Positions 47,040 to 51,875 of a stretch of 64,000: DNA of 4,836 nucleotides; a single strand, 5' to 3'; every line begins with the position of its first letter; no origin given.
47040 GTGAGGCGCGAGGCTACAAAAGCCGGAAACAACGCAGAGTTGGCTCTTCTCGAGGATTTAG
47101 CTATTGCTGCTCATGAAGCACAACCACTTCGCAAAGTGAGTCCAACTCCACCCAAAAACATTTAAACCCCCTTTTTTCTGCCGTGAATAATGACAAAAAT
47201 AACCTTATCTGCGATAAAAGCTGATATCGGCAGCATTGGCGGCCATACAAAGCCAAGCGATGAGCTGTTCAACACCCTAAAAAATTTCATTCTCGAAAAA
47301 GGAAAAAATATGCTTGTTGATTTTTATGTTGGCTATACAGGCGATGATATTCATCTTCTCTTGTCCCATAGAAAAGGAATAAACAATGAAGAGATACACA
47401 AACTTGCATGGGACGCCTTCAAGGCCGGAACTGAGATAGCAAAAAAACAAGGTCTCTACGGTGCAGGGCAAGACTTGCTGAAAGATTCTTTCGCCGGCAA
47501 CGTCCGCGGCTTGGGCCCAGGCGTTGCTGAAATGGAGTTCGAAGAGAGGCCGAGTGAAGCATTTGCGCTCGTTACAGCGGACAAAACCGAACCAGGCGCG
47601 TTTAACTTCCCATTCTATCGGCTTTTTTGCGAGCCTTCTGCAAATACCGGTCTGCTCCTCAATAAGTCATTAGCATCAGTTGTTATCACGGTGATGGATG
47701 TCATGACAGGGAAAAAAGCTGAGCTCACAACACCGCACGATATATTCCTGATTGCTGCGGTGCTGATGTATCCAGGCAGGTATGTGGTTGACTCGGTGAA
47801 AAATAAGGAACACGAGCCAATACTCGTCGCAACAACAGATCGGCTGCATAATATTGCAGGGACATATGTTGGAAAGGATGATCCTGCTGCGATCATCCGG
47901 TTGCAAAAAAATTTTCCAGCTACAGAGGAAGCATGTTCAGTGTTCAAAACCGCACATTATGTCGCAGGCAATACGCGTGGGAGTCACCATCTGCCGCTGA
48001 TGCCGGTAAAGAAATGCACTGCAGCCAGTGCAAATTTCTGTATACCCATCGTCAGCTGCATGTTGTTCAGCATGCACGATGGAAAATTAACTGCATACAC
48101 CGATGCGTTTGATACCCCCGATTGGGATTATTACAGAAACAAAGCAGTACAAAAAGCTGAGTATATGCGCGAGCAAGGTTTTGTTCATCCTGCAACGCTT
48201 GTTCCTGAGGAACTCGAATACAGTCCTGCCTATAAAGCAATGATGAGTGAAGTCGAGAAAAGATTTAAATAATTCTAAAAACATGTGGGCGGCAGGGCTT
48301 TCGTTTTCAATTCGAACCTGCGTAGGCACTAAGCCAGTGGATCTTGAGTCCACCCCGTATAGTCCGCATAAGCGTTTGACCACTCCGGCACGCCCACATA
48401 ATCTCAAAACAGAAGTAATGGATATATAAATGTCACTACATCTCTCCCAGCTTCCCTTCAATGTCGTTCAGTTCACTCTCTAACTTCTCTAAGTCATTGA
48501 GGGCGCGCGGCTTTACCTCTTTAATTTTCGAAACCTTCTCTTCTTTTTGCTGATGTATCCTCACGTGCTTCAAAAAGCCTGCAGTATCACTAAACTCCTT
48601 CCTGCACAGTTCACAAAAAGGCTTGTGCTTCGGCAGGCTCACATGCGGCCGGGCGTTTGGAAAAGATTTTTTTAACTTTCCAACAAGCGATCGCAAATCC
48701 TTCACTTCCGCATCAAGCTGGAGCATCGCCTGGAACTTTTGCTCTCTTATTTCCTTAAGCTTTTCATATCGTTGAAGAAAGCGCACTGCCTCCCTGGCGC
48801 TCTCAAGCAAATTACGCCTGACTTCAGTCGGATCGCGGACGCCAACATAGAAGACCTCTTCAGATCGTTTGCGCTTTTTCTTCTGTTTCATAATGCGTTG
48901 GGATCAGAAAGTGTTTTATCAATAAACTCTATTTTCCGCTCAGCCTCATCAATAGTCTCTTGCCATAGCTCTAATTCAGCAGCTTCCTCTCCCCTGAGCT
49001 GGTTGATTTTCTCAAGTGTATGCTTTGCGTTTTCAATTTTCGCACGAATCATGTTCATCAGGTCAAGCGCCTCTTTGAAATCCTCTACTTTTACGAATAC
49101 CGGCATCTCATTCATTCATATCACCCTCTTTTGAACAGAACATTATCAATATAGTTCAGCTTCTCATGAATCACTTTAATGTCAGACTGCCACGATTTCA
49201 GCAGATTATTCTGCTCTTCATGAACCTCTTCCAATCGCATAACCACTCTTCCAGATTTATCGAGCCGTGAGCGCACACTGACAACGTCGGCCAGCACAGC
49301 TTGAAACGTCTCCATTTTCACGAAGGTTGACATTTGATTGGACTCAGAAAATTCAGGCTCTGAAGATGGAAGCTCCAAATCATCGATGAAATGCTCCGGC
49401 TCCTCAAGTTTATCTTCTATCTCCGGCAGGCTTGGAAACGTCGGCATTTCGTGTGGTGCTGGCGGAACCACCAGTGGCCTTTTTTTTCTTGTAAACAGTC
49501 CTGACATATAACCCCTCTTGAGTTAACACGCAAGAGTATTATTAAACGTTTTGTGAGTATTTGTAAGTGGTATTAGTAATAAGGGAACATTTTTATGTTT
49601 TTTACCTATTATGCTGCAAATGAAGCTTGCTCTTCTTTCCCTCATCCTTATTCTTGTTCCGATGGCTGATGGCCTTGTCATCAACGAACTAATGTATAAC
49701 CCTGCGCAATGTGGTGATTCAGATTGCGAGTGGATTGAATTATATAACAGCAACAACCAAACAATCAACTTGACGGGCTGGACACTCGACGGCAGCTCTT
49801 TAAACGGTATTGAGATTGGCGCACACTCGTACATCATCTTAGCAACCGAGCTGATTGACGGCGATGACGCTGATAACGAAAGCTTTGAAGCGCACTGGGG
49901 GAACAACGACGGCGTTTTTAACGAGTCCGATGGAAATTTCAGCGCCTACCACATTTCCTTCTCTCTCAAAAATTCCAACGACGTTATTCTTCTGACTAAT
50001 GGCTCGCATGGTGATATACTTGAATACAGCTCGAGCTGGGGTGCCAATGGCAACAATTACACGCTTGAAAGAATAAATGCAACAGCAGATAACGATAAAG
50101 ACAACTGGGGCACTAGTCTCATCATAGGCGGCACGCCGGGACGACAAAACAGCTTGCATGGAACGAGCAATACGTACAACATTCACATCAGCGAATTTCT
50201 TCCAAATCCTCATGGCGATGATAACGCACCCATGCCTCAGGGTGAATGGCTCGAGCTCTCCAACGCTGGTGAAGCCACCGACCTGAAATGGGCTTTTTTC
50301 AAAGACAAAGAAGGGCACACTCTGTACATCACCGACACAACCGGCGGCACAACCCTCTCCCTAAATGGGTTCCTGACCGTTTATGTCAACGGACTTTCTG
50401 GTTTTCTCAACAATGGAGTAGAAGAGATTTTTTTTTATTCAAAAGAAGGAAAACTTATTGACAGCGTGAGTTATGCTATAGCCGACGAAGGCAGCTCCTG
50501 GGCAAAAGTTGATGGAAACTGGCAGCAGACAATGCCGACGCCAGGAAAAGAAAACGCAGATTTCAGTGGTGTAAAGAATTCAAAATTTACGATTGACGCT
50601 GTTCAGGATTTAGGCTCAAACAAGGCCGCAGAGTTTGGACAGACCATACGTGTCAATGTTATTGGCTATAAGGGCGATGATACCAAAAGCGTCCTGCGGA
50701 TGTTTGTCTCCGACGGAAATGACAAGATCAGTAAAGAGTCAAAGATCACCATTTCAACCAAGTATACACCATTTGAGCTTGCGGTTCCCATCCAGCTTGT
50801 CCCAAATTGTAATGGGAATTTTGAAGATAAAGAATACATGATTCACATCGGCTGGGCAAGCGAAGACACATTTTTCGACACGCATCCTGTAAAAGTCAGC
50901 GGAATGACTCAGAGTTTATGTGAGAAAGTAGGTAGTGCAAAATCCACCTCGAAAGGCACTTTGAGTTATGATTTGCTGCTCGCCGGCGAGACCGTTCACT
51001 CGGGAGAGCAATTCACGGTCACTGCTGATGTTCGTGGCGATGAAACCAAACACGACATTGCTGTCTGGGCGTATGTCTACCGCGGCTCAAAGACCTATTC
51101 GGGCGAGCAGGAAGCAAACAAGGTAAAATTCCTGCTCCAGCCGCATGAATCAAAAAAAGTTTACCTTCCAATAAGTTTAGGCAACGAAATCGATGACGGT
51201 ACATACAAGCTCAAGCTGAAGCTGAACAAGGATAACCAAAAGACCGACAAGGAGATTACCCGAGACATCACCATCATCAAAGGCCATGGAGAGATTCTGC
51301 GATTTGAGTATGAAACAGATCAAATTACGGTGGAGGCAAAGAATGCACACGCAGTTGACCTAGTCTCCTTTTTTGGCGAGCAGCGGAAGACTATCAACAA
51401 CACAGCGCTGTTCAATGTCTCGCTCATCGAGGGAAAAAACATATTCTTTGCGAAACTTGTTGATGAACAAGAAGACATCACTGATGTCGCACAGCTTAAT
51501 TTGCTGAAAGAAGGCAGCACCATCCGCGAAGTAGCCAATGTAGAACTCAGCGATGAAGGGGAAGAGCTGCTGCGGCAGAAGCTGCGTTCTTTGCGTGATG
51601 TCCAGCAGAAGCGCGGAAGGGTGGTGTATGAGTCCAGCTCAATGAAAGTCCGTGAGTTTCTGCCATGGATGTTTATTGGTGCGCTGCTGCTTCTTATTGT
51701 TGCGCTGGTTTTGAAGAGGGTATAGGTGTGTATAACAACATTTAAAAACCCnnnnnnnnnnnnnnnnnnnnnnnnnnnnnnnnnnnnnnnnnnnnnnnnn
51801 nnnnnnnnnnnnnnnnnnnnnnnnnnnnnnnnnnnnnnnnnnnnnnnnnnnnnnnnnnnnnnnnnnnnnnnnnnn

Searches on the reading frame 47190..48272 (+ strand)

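Call 22: search_protein_families(library=pfam, proteins=[window:47190-48272:+], max_evalue=0.001)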
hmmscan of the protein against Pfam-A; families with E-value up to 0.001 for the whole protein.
window:47190-48272:+ (360 aa): 1 family
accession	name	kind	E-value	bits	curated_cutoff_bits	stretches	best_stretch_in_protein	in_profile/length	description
PF01950.21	FBPase_3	-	7.4e-144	479.8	25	1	3-360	1-361/361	Fructose-1,6-bisphosphatase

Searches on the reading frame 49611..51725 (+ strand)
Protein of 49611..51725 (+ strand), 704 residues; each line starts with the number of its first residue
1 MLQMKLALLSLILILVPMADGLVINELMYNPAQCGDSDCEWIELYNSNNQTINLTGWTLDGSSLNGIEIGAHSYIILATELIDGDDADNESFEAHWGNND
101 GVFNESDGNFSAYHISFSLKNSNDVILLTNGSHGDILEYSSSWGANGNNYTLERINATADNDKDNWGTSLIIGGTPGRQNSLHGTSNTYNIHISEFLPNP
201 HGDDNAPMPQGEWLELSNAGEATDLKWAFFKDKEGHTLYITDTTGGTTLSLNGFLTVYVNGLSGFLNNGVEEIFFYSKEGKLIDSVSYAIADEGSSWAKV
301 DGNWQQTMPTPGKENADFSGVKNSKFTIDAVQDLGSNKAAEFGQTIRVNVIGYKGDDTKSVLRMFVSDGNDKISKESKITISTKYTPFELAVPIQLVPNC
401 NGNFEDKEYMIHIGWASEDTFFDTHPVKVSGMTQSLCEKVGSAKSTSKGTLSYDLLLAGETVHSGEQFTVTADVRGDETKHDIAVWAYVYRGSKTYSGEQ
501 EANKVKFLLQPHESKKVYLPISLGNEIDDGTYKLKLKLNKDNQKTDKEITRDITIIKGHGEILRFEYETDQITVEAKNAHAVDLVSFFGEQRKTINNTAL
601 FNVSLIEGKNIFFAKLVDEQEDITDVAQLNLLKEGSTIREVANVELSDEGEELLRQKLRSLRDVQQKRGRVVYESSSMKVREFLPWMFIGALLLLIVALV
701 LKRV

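Call 22: search_protein_families(library=pfam, proteins=[window:49611-51725:+], max_evalue=0.001)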
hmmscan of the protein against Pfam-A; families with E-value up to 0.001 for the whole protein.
window:49611-51725:+ (704 aa): 1 family
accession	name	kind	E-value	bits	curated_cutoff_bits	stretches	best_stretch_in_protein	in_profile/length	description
PF00932.25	LTD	-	9.4e-21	74.7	34.3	2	21-135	7-101/109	Lamin Tail Domain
